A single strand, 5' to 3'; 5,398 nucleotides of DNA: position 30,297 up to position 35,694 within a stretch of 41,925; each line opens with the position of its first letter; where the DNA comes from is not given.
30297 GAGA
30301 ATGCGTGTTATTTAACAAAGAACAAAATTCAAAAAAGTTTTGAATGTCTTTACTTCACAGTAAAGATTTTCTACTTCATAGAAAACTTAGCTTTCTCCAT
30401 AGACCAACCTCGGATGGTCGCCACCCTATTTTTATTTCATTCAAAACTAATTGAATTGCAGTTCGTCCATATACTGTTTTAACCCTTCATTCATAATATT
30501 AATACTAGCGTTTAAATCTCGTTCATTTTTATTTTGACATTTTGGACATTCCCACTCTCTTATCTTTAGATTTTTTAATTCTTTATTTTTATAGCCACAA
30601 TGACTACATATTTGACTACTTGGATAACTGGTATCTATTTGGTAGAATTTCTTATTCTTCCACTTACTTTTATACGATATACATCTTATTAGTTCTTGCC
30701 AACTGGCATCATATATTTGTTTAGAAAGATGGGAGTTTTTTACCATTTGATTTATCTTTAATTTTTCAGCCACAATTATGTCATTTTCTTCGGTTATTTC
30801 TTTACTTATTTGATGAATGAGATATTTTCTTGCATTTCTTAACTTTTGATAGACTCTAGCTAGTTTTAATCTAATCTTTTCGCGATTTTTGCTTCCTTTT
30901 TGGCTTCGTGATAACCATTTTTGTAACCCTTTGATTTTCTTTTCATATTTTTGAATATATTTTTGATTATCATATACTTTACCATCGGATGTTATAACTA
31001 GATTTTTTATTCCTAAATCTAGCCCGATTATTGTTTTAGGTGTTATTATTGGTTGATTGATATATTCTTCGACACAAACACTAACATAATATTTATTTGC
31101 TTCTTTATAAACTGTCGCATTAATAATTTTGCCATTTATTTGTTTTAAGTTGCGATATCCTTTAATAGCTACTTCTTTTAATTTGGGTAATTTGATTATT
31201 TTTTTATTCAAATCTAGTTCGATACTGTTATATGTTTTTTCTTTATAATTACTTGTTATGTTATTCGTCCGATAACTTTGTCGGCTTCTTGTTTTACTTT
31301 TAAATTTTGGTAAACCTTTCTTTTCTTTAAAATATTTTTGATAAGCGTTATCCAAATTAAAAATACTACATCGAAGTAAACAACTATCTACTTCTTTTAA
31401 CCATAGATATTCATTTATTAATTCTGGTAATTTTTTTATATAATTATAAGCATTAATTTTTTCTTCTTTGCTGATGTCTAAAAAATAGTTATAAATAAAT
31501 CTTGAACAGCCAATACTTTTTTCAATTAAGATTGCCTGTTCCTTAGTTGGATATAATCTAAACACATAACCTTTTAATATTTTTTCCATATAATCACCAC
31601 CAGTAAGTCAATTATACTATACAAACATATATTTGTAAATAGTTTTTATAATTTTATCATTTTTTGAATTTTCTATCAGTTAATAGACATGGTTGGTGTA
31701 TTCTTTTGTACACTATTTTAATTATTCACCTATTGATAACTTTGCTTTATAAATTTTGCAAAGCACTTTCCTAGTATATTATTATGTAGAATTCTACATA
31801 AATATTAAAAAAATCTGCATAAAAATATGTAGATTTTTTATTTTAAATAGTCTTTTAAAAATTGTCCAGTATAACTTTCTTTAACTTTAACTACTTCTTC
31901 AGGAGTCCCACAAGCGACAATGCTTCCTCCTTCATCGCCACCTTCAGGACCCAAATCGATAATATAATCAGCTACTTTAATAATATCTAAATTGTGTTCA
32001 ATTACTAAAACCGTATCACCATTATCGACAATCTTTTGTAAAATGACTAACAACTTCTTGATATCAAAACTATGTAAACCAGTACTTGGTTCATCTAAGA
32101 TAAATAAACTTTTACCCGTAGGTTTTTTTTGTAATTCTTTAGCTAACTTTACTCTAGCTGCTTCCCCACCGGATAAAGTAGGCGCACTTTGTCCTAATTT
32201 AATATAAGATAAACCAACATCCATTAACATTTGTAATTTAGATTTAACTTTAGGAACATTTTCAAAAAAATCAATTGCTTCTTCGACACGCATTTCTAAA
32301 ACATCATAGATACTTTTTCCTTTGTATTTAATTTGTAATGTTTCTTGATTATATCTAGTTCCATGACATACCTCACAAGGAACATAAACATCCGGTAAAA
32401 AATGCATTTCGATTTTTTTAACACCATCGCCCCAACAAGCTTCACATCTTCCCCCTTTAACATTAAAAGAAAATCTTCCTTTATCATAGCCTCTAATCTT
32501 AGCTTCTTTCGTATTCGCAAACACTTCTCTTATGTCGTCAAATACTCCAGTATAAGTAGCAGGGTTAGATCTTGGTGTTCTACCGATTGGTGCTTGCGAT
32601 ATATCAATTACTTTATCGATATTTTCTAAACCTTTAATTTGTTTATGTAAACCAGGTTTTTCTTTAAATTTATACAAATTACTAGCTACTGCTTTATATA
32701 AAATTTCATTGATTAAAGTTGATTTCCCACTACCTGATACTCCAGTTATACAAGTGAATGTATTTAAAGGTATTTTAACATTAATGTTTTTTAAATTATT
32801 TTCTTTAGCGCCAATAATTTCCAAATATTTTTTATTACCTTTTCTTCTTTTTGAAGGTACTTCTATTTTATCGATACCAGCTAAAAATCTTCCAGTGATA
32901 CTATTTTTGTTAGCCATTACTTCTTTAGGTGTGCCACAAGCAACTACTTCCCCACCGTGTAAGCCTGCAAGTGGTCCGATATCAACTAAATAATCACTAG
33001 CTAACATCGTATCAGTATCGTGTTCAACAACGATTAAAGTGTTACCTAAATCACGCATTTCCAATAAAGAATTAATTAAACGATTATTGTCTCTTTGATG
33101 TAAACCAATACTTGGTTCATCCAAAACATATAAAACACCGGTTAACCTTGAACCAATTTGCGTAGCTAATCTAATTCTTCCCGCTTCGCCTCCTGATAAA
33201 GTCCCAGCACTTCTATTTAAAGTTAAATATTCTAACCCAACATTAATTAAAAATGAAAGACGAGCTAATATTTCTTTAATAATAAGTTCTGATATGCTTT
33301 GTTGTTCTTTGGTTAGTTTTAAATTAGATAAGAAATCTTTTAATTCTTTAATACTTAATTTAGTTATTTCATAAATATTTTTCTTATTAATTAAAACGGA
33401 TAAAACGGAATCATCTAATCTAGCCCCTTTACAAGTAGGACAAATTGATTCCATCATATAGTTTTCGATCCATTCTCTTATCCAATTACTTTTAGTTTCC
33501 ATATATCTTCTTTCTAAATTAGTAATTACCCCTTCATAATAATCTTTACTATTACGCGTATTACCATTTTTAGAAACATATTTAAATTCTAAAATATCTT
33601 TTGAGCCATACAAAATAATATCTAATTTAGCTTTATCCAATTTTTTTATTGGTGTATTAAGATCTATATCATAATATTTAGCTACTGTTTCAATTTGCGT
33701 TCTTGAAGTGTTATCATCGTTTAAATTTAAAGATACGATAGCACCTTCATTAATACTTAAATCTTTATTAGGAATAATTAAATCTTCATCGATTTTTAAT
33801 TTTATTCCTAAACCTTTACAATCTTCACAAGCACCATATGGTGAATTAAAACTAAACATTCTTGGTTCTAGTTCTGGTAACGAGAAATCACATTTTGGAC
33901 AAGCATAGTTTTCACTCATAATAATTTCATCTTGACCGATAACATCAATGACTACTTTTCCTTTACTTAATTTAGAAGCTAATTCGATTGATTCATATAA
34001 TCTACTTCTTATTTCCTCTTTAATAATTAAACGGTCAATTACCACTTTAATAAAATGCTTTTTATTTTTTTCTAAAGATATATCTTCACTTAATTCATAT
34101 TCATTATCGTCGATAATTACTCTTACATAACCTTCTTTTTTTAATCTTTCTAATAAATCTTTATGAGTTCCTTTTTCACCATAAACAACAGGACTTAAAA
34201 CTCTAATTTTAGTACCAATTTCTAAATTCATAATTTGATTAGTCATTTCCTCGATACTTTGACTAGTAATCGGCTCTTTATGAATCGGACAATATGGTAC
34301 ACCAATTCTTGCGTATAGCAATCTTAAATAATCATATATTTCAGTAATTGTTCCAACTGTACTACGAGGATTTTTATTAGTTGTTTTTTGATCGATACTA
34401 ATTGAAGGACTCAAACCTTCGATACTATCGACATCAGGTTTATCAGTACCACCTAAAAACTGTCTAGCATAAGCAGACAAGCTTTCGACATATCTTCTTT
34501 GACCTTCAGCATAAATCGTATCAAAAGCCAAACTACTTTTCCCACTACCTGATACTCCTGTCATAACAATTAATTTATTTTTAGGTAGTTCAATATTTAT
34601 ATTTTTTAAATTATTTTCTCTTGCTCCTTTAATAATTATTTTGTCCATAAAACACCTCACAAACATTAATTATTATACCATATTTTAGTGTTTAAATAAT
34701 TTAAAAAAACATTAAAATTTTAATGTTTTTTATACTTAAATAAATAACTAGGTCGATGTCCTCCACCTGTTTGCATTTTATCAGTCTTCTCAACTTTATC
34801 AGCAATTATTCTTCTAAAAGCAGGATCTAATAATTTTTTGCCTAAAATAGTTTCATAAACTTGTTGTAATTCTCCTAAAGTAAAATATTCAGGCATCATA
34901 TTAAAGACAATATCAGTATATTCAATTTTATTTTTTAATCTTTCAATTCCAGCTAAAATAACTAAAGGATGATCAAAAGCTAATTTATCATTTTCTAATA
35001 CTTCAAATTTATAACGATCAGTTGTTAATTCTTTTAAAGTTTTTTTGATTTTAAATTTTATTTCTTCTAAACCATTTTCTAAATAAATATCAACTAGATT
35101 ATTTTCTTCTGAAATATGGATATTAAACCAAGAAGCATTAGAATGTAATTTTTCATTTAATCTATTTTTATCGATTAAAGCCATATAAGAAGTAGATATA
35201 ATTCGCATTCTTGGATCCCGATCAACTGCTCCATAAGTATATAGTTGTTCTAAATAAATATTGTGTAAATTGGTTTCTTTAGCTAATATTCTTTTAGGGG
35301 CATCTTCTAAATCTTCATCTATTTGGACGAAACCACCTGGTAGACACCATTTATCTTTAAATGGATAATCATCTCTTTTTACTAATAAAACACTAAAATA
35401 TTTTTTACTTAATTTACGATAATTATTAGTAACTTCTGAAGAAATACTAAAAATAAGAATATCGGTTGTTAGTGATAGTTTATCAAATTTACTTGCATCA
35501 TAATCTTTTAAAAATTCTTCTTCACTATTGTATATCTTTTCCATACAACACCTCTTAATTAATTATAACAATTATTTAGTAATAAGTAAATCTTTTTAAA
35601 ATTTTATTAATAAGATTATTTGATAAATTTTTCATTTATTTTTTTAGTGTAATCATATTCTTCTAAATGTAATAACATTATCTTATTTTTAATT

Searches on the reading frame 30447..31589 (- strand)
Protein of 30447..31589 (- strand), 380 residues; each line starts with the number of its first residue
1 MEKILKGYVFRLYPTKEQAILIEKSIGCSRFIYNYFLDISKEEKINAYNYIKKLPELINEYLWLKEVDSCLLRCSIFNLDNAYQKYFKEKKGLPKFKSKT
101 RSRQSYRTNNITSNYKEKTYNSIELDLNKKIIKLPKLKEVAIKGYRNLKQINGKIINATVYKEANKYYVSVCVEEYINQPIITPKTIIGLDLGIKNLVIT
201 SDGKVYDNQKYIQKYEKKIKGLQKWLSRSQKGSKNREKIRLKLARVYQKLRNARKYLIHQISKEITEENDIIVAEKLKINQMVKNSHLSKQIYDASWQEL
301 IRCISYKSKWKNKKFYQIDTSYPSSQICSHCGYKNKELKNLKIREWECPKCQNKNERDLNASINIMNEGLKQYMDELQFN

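Call 12: search_protein_families(library=pfam, max_evalue=0.001, proteins=[window:30447-31589:-])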
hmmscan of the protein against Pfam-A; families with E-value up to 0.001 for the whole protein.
window:30447-31589:- (380 aa): 4 families
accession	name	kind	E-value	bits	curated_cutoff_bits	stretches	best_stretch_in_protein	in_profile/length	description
PF01385.25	OrfB_IS605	-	2.4e-20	73.4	30.5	1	171-285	2-119/120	Probable transposase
PF07282.18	Cas12f1-like_TNB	-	2.1e-19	69.9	26.3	1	297-365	1-60/60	Cas12f1-like, TNB domain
PF12323.14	HTH_OrfB_IS605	-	1.6e-15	56.7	21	1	1-42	1-40/47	Helix-turn-helix domain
PF18516.7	RuvC_1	-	4.2e-05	23.4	26.2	1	185-311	21-148/244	RuvC nuclease domain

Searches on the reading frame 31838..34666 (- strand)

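Call 12: search_protein_families(library=pfam, max_evalue=0.001, proteins=[window:31838-34666:-])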
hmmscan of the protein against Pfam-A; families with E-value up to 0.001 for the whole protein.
window:31838-34666:- (942 aa): 18 families
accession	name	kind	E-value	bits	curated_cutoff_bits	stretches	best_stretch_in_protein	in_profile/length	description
PF17760.6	UvrA_inter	-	1.9e-36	124.7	23.3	1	136-241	1-106/109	UvrA interaction domain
PF17755.6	UvrA_DNA-bind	-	3.8e-36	124.2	23.2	1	293-401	1-109/110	UvrA DNA-binding domain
PF00005.33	ABC_tran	-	9.8e-19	68.8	25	0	625-656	1-32/137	ABC transporter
PF02463.25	SMC_N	-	3.9e-09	36.7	40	0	625-903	10-209/220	RecF/RecN/SMC N terminal domain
PF03193.22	RsgA_GTPase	-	9e-08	32.6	30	0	618-659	90-130/174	RsgA GTPase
PF13555.12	AAA_29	-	1.4e-07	31.5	27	0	630-653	17-40/61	P-loop containing region of AAA domain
PF20720.3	nSTAND3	-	1.4e-06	28.5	27.2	0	634-663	16-45/155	Novel STAND NTPase 3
PF20703.3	nSTAND1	-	5.7e-06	26.7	27.1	0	16-49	19-52/379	Novel STAND NTPase 1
PF13304.12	AAA_21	-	7.2e-06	26.7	27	0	637-655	1-19/304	AAA domain, putative AbiEii toxin, Type IV TA system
PF13191.12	AAA_16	-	2.7e-05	25.2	32.6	0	638-663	27-52/167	AAA ATPase domain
PF25201.1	nSTAND6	-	3.8e-05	24.2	27.7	0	622-659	5-42/148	Novel STAND NTPase 6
PF13401.12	AAA_22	-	7.6e-05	23.5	27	0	636-660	6-30/130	AAA domain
PF13671.12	AAA_33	-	0.00023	21.9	27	0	32-47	1-16/143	AAA domain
PF01443.25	Viral_helicase1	-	0.00046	20.5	21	0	639-658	2-21/228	Viral superfamily 1 RNA helicase core domain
PF05729.18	NACHT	-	0.00053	20.3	26.7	0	638-666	3-31/167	NACHT domain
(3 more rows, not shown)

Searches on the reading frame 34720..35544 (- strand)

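Call 12: search_protein_families(library=pfam, max_evalue=0.001, proteins=[window:34720-35544:-])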
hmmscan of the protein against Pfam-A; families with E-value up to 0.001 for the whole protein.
window:34720-35544:- (274 aa): 3 families
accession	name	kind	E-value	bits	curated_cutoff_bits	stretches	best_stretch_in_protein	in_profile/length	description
PF21906.2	NrtR_WHD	-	3.4e-18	66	27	1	213-270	1-60/61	NrtR DNA-binding winged helix domain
PF00293.34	NUDIX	-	2.8e-11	44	21.1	1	52-143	17-116/134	NUDIX domain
PF19368.5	AraR_C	-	6.2e-08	33.2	23.8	1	209-272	1-67/82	AraR C-terminal winged HTH domain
